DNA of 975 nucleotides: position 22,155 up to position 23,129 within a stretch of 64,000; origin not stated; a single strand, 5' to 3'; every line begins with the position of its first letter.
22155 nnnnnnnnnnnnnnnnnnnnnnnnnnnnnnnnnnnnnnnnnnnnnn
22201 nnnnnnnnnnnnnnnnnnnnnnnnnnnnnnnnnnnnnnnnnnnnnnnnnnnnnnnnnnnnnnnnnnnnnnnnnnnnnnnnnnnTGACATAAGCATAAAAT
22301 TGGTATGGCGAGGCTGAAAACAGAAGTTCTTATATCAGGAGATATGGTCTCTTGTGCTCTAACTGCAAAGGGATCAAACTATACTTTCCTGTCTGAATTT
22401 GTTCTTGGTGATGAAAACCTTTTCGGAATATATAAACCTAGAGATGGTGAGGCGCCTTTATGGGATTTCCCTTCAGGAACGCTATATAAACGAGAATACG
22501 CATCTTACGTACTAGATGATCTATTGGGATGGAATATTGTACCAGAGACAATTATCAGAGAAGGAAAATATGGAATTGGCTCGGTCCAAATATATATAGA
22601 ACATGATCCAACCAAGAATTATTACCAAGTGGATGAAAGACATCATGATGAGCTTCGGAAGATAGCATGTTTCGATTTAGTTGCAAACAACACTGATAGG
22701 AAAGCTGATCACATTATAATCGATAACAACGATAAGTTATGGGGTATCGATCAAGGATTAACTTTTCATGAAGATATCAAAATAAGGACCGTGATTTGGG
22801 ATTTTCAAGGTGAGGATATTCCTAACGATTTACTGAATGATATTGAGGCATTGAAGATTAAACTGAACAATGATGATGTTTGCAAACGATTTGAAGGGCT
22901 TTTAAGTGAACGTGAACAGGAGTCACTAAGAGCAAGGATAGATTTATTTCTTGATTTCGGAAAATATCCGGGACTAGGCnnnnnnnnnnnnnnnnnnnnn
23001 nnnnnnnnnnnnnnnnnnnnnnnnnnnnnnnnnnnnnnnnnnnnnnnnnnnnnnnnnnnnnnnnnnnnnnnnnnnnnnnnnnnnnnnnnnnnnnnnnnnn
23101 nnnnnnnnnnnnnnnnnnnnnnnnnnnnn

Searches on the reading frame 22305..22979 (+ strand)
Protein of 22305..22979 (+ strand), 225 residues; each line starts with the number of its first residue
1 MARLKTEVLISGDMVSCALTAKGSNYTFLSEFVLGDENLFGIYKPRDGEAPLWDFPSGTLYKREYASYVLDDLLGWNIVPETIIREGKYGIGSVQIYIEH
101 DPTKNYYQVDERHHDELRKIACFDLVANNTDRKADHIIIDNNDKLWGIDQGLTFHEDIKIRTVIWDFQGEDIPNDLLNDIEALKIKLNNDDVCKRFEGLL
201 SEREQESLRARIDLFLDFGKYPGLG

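Call 88: search_protein_families(library=pfam, proteins=[window:22305-22979:+], max_evalue=0.001)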
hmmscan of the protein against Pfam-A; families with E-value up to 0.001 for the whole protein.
window:22305-22979:+ (225 aa): 1 family
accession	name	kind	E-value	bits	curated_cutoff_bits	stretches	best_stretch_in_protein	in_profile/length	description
PF00454.33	PI3_PI4_kinase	-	0.00011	22.6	27.1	1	88-180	104-193/241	Phosphatidylinositol 3- and 4-kinase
